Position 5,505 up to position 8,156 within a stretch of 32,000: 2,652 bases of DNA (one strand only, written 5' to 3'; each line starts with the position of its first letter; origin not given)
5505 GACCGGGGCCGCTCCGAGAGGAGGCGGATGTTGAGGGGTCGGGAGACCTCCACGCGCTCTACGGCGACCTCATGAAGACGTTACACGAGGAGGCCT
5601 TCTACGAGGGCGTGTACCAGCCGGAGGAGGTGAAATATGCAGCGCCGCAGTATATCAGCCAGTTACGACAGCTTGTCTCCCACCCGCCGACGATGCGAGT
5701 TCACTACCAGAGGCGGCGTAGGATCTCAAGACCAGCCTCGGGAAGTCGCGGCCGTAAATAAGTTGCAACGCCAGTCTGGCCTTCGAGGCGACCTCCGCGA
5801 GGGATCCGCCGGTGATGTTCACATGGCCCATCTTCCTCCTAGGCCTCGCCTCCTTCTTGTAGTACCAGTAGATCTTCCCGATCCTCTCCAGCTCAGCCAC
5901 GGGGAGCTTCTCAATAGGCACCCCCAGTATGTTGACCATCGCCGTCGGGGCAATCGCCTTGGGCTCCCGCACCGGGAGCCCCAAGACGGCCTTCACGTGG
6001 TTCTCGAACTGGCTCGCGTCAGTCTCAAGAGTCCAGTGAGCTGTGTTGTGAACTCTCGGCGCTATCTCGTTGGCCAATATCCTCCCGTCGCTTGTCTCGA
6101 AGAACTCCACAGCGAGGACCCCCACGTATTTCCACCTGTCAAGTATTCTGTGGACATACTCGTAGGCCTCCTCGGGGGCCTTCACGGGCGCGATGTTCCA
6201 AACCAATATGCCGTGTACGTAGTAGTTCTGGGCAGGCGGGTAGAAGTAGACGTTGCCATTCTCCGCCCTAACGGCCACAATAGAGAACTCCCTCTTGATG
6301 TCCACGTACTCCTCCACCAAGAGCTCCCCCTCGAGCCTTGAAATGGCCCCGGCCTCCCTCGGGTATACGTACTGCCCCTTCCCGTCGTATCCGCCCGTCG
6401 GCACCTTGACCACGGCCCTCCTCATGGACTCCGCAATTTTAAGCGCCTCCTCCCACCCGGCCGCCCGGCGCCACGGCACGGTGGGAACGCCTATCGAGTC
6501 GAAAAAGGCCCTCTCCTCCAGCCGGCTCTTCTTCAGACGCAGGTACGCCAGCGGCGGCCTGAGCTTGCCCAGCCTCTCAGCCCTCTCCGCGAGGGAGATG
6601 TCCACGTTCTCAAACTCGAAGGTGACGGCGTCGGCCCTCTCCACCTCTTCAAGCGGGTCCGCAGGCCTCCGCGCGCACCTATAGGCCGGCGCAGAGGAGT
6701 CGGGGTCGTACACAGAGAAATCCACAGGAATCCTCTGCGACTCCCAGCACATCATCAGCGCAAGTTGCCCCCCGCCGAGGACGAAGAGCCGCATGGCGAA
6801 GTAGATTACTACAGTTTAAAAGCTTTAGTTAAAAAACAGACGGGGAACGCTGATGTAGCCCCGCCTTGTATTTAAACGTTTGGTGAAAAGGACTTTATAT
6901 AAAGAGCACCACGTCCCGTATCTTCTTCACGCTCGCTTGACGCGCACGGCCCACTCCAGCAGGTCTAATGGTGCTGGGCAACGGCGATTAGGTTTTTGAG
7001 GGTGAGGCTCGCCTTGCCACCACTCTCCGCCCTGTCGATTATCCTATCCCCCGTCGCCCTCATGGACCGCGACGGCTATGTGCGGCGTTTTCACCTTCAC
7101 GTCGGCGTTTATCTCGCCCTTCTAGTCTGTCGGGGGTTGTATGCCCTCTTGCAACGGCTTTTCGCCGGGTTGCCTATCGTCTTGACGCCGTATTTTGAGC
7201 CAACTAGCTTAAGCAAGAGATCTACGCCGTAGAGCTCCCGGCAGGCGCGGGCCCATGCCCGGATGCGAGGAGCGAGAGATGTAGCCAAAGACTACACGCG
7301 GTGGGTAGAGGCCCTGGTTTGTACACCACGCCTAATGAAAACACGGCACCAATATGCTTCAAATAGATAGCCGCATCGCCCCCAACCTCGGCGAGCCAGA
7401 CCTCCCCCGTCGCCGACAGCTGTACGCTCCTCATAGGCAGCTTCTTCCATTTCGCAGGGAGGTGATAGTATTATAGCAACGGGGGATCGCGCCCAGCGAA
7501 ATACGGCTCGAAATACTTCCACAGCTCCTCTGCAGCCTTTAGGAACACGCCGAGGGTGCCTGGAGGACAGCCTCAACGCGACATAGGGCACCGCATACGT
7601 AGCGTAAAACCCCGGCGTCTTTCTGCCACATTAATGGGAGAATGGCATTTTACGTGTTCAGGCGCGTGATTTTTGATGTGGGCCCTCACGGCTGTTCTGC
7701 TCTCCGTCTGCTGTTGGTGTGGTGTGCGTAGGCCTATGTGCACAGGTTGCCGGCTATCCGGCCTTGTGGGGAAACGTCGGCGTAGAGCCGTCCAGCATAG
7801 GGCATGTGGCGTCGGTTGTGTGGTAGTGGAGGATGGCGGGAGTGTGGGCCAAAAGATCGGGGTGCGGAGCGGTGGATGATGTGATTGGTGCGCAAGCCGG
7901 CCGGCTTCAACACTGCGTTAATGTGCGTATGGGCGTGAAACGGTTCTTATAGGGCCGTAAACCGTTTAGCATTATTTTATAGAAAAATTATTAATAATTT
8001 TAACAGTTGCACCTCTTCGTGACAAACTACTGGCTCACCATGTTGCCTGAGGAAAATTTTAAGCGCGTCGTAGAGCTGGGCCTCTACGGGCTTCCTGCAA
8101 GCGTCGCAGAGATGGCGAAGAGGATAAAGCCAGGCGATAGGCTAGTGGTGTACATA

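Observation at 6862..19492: ~12.6 kb AT-richer defence island inserted between purK and purE, bracketed by a direct repeat containing the purE 3' end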

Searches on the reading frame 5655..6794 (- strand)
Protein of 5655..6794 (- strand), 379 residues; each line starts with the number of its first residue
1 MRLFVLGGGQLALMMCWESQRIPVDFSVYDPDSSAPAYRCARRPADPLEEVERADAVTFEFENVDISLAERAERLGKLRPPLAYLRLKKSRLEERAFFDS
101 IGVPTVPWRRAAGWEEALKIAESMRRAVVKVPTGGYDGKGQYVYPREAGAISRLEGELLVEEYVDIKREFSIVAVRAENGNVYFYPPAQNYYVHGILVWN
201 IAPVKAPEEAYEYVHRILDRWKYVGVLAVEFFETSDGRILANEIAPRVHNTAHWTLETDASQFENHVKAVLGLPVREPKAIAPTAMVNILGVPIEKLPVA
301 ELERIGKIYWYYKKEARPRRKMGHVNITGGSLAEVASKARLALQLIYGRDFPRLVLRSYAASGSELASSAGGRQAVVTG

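Call 8: search_protein_families(library=pfam, proteins=[window:5655-6794:-], max_evalue=0.01)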
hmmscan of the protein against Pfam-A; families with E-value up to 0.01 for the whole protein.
window:5655-6794:- (379 aa): 3 families
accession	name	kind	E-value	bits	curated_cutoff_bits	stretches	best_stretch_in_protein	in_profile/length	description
PF02222.28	ATP-grasp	-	2.7e-40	138.3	27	1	97-263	2-179/179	ATP-grasp domain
PF17769.7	PurK_C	-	3e-14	52.9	22.6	1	284-337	1-55/56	Phosphoribosylaminoimidazole carboxylase C-terminal domain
PF22660.2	RS_preATP-grasp-like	-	3.5e-12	47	27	1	4-81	5-90/98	Ribonucleotide synthetase preATP-grasp domain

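Call 37: find_encoding_contigs(protein=window:5655-6794:-, flank=4000, max_places=10)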
Protein window:5655-6794:- (379 aa): 9 contigs read that carry it; 5 places shown.
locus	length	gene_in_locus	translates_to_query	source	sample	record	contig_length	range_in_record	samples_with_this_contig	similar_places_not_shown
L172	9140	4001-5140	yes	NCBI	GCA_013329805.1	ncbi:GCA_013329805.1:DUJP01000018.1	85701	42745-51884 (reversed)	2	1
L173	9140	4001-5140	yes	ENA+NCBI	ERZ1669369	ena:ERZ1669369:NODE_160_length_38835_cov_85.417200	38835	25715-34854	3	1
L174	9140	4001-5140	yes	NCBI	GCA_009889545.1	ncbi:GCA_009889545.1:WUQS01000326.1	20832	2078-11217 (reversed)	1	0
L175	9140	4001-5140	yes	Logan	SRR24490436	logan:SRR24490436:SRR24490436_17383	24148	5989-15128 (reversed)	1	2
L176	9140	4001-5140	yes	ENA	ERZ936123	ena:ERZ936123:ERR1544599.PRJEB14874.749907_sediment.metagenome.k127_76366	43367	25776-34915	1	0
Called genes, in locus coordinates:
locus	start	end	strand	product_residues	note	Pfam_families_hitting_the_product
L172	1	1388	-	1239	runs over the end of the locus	PF02384:N6_Mtase (faint), PF20473:MmeI_Mtase (faint), PF07669:Eco57I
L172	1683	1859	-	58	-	-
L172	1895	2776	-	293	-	PF01878:EVE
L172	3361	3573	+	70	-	-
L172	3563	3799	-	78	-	-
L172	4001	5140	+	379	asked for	PF22660:RS_preATP-grasp-like, PF02222:ATP-grasp, PF17769:PurK_C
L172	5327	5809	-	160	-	PF05942:PaREP1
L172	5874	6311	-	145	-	-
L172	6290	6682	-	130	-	-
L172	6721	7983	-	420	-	PF13522:GATase_6, PF13537:GATase_7 (weak), PF00156:Pribosyltran (weak)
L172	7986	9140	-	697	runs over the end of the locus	PF18072:FGAR-AT_linker, PF00586:AIRS, PF02769:AIRS_C, PF00586:AIRS, PF02769:AIRS_C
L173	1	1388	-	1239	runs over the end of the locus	PF02384:N6_Mtase (faint), PF20473:MmeI_Mtase (faint), PF07669:Eco57I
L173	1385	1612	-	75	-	-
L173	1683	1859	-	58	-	-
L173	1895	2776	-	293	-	PF01878:EVE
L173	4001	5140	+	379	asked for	PF22660:RS_preATP-grasp-like, PF02222:ATP-grasp, PF17769:PurK_C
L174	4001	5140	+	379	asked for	PF22660:RS_preATP-grasp-like, PF02222:ATP-grasp, PF17769:PurK_C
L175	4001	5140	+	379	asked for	PF22660:RS_preATP-grasp-like, PF02222:ATP-grasp, PF17769:PurK_C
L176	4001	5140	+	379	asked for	PF22660:RS_preATP-grasp-like, PF02222:ATP-grasp, PF17769:PurK_C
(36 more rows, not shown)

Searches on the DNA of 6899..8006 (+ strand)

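Call 58: search_dna_similar(query=window:6899-8006:+, collection=phages, mode=distant, max_rows=10)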
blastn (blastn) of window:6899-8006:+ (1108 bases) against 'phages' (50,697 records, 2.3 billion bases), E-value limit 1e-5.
No match.

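Call 59: search_dna_similar(query=window:6899-8006:+, collection=plasmids, mode=distant, max_rows=10)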
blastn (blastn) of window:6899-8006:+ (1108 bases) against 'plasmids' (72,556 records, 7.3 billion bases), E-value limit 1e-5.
No match.

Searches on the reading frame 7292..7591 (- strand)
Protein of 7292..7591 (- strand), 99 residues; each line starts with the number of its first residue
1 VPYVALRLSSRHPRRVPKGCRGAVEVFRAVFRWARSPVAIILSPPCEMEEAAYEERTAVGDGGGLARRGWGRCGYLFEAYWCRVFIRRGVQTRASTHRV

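Call 8: search_protein_families(library=pfam, proteins=[window:7292-7591:-], max_evalue=0.01)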
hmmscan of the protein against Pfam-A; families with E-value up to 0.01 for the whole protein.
window:7292-7591:- (99 aa): 0 families

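Call 11: search_protein_families(library=padloc, proteins=[window:7292-7591:-], max_evalue=0.01)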
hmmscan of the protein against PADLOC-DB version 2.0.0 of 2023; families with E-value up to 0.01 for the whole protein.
window:7292-7591:- (99 aa): 0 families

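Call 42: search_protein_families(library=ncbifam, max_evalue=0.01, proteins=[window:7292-7591:-])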
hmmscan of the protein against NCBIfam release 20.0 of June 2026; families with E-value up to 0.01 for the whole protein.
window:7292-7591:- (99 aa): 0 families
